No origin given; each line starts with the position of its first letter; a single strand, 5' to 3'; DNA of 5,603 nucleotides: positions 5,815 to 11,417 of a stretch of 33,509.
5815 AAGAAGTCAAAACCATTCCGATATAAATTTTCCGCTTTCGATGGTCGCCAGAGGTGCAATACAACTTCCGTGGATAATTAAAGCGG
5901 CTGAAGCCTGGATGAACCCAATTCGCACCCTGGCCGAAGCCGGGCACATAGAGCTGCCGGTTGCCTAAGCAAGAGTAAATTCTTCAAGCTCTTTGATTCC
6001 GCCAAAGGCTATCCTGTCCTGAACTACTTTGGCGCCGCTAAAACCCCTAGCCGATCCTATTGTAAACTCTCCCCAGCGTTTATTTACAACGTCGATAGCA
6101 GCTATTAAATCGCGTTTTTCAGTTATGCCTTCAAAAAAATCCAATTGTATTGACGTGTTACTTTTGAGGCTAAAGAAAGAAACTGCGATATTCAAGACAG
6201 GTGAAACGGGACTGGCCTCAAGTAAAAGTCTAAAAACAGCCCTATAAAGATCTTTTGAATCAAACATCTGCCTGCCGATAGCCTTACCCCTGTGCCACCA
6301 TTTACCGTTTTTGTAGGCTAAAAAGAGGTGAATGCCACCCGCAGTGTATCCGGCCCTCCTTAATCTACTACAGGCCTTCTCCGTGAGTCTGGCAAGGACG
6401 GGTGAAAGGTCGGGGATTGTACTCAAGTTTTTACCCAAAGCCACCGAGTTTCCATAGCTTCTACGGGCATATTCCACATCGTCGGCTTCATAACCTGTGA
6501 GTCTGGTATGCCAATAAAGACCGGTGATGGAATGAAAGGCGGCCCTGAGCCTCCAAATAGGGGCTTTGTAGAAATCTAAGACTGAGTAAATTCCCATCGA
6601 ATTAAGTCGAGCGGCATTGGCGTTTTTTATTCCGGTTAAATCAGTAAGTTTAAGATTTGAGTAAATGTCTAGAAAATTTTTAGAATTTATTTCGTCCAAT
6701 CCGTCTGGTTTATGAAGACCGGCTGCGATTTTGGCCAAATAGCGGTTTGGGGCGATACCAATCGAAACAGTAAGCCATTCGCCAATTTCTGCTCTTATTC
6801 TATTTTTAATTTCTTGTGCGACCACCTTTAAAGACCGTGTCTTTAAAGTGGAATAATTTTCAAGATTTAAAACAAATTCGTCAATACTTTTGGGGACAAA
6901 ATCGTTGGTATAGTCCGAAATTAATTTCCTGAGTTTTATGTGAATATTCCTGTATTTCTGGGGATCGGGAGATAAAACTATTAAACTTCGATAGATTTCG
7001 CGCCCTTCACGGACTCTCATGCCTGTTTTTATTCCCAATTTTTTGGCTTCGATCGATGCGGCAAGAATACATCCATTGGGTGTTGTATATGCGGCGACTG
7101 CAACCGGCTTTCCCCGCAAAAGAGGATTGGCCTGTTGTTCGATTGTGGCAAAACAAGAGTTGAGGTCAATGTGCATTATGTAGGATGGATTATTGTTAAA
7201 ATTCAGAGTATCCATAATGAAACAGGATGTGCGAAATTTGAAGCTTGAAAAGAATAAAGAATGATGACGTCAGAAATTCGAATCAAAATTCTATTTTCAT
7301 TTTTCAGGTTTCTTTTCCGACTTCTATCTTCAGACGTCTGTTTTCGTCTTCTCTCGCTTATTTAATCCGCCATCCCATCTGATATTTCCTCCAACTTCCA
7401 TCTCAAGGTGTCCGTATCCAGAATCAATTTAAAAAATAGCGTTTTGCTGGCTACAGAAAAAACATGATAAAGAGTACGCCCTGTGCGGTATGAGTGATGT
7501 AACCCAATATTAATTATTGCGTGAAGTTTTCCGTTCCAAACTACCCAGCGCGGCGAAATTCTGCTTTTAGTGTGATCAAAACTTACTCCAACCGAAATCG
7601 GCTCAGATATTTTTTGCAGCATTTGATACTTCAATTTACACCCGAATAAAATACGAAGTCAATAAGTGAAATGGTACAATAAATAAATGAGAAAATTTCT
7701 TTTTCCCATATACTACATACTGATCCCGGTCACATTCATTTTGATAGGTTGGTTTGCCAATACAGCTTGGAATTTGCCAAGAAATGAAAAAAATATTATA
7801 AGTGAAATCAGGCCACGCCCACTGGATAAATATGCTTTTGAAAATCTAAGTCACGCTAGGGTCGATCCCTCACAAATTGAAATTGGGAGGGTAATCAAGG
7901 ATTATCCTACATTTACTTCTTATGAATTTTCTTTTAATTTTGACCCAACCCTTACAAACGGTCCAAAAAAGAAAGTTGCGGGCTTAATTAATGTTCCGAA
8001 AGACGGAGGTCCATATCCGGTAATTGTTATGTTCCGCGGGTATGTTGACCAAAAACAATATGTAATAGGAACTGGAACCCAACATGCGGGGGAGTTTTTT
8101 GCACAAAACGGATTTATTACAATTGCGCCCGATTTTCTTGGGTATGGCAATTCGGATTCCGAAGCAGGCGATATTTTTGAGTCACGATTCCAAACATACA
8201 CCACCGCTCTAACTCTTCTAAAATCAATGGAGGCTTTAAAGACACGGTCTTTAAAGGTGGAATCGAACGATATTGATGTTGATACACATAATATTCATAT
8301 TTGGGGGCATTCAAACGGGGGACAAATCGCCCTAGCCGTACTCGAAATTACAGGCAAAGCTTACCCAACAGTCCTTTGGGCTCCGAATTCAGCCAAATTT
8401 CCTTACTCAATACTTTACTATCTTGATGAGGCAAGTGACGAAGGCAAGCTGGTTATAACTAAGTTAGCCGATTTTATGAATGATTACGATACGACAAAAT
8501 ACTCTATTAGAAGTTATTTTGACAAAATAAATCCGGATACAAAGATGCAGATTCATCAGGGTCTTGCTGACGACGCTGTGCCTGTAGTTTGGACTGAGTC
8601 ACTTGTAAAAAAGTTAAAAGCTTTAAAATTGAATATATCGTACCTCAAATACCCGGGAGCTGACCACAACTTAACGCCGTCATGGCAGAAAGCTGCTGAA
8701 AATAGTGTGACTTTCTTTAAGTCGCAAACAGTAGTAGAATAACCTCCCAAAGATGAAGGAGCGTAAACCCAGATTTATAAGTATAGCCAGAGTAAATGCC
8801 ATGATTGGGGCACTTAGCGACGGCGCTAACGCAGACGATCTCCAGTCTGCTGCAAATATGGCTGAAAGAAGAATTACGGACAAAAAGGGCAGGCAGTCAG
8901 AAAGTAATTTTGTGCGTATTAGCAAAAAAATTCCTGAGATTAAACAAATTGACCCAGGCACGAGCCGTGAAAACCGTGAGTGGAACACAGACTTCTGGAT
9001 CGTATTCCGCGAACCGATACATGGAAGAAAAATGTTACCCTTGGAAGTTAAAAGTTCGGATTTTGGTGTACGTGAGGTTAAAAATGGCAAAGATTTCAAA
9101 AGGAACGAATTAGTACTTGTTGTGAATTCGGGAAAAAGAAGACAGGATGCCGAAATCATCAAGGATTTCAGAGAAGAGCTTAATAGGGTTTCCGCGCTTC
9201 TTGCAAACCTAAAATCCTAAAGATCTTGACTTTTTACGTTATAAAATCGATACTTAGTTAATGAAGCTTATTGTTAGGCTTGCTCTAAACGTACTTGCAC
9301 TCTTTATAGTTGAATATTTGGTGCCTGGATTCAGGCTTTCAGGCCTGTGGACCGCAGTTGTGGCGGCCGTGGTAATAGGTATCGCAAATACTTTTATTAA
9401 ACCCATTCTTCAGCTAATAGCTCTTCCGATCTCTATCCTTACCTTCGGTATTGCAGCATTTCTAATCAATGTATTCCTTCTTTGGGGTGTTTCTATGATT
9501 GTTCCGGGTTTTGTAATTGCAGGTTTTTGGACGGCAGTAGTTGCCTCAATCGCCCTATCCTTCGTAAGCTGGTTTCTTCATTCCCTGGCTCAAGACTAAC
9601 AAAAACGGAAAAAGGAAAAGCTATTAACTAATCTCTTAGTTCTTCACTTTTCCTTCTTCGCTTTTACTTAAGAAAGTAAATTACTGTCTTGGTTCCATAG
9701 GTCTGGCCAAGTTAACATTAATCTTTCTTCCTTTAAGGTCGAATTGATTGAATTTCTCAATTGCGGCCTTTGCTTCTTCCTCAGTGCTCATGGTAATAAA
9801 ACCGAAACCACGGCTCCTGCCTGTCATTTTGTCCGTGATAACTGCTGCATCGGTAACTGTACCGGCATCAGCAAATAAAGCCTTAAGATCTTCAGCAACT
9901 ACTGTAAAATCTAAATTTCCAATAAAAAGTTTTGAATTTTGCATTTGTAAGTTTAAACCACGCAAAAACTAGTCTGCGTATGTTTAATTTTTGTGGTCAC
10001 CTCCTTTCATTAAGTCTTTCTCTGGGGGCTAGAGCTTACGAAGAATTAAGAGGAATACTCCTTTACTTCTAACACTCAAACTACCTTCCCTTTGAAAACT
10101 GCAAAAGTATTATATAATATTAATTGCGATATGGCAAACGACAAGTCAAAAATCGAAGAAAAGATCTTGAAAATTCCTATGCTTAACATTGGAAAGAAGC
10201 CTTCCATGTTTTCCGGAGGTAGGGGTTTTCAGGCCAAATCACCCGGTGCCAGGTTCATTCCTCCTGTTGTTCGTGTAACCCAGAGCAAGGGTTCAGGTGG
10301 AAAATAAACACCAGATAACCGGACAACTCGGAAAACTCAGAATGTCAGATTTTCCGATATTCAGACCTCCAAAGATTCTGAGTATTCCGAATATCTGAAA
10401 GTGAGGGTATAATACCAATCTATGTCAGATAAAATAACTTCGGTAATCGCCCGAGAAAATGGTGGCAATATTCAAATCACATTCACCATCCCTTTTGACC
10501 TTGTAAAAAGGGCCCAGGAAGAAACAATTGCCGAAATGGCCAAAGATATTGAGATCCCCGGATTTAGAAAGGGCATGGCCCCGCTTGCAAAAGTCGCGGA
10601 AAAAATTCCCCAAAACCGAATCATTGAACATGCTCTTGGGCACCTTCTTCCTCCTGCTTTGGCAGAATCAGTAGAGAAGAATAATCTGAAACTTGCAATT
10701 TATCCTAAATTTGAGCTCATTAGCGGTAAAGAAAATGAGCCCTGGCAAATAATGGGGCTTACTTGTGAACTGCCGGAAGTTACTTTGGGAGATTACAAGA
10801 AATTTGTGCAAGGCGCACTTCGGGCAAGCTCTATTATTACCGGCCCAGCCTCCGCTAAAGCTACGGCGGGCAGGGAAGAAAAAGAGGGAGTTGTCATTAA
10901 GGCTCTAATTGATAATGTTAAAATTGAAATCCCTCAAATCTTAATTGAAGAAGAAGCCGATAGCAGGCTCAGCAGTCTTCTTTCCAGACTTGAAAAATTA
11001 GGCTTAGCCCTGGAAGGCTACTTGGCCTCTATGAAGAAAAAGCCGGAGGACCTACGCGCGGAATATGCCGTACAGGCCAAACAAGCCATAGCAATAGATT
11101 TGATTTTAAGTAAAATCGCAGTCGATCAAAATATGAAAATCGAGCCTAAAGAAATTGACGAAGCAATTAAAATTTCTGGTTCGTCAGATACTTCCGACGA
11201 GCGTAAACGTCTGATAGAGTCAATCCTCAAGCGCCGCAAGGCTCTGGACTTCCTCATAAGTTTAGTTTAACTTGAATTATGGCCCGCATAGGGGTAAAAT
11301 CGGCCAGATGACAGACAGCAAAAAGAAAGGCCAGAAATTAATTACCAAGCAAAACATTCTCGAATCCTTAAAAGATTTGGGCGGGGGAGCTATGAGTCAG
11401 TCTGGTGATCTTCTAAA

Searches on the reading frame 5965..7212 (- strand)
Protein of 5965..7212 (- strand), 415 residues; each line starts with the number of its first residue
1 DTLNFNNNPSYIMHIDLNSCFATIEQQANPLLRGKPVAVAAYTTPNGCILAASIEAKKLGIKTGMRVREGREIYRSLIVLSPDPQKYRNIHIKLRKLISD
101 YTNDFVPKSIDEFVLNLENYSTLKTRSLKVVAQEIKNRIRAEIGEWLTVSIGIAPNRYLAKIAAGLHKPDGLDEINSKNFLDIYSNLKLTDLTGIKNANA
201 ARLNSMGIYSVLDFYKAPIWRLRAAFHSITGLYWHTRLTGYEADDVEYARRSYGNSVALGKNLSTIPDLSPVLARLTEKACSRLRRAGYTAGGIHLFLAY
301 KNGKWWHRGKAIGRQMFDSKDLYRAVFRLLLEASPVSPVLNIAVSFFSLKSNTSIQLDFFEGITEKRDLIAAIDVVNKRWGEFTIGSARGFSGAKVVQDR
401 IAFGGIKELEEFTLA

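Call 86: search_protein_families(library=pfam, proteins=[window:5965-7212:-], max_evalue=0.0001)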
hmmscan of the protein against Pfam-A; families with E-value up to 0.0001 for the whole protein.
window:5965-7212:- (415 aa): 2 families
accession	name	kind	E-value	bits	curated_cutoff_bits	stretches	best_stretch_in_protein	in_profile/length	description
PF00817.25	IMS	-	4.1e-35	121.3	23.2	1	15-164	1-147/148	impB/mucB/samB family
PF11799.13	IMS_C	-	4.3e-15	56.5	20.7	1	250-358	1-108/109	impB/mucB/samB family C-terminal domain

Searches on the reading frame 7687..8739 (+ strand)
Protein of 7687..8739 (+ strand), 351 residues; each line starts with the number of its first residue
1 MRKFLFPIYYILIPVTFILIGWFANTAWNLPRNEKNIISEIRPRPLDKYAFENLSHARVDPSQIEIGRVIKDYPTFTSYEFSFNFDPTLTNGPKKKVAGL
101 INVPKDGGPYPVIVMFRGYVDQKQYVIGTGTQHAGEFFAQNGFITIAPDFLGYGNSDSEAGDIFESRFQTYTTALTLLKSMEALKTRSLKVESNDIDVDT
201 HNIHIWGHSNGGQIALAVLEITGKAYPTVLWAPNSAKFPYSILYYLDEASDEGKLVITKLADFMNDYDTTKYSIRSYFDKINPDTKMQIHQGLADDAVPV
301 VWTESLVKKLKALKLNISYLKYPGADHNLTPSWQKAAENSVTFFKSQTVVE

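Call 86: search_protein_families(library=pfam, proteins=[window:7687-8739:+], max_evalue=0.0001)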
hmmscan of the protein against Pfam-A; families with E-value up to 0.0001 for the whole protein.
window:7687-8739:+ (351 aa): 6 families
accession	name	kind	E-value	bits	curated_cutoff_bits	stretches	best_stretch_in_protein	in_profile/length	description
PF00326.27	Peptidase_S9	-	2.3e-10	40.7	22.6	1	137-333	9-194/213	Prolyl oligopeptidase family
PF07224.18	Chlorophyllase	-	1e-07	31.5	26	1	99-218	31-133/301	Chlorophyllase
PF01738.24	DLH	-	2e-07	31.3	21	0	98-236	2-132/217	Dienelactone hydrolase family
PF05448.18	AXE1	-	3.7e-06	26.4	21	1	90-335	62-311/321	Acetyl xylan esterase (AXE1)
PF12146.15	Hydrolase_4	-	4.6e-05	23.3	27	0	131-240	20-116/239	Serine aminopeptidase, S33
PF00561.26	Abhydrolase_1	-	7e-05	23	25.8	0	134-220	19-88/245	alpha/beta hydrolase fold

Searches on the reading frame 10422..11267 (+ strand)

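Call 86: search_protein_families(library=pfam, proteins=[window:10422-11267:+], max_evalue=0.0001)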
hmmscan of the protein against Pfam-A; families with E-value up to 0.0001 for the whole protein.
window:10422-11267:+ (282 aa): 2 families
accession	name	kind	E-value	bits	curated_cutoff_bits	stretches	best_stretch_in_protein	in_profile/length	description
PF05697.18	Trigger_N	-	1.9e-20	74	22.2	1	13-128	9-123/144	Bacterial trigger factor protein (TF)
PF05698.19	Trigger_C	-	1.8e-18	67.6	22.7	1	144-268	15-138/162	Bacterial trigger factor protein (TF) C-terminus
